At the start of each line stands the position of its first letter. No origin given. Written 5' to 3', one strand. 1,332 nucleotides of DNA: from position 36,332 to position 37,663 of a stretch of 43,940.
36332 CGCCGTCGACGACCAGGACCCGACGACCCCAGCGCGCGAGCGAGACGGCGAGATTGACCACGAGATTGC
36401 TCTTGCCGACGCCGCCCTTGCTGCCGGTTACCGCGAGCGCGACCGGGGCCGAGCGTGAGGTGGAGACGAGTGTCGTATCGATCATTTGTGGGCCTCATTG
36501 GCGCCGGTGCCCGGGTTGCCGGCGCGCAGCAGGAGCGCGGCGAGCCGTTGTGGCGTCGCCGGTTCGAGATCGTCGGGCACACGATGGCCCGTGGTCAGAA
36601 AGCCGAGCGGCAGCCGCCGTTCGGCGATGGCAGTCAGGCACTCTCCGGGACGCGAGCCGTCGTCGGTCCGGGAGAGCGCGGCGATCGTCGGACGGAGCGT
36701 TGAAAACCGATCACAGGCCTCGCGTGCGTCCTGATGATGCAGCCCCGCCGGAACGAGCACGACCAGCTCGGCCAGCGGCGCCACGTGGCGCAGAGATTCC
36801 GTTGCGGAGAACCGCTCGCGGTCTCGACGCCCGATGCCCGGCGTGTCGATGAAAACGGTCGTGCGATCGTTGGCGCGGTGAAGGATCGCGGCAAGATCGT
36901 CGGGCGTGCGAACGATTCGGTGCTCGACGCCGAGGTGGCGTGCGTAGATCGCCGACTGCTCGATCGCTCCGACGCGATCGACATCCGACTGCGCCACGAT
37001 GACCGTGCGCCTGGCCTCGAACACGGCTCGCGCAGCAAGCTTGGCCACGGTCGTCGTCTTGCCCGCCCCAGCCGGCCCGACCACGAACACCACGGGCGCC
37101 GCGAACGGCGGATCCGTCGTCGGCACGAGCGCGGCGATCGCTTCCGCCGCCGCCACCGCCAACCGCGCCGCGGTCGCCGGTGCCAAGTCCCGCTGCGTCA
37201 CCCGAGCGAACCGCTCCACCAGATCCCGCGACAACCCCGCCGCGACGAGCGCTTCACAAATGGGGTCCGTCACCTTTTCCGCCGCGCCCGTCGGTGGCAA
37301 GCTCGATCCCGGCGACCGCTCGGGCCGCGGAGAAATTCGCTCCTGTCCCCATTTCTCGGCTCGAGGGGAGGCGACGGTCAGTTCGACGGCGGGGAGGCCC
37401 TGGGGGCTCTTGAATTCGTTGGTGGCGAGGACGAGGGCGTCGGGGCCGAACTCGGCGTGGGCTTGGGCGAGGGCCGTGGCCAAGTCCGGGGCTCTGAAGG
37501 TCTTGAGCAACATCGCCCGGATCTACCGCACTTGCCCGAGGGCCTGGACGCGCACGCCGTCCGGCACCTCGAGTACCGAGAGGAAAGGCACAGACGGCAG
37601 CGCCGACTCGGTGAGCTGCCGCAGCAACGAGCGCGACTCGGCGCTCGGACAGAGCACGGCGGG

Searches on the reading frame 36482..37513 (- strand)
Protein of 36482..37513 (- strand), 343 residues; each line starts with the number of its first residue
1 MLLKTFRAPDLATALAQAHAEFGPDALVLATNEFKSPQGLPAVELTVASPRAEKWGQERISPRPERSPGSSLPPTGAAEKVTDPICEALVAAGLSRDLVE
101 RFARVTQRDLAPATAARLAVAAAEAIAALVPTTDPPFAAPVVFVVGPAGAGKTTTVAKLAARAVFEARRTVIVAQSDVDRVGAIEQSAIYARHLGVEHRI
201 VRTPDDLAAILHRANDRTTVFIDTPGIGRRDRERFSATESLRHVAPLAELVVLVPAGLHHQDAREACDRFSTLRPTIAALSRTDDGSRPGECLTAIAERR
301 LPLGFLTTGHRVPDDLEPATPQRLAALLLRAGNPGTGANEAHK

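Call 7: search_protein_families(library=pfam, proteins=[window:36482-37513:-], max_evalue=0.01)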
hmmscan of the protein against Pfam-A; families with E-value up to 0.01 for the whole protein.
window:36482-37513:- (343 aa): 9 families
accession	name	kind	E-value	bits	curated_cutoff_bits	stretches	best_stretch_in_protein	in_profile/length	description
PF00448.28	SRP54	-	1.4e-25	90.5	22.7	1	141-329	3-195/196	SRP54-type protein, GTPase domain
PF25199.1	nSTAND_NTPase5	-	2.1e-06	28.1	34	1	108-177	12-79/145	Novel STAND NTPase 5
PF13191.12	AAA_16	-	0.00012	23.1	32.6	1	139-209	24-88/167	AAA ATPase domain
PF13521.12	AAA_28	-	0.00018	22.2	27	1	142-225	2-82/164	AAA domain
PF13671.12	AAA_33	-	0.00025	21.8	27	1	141-237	1-90/143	AAA domain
PF13604.12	AAA_30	-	0.00095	19.4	27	1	141-176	20-55/191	AAA domain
PF01926.29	MMR_HSR1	-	0.0016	18.9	21.9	0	142-257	2-85/113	50S ribosome-binding GTPase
PF13401.12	AAA_22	-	0.0019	18.9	27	1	140-171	6-37/130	AAA domain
PF20720.3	nSTAND3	-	0.0045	17.1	27.2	0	141-179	19-55/155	Novel STAND NTPase 3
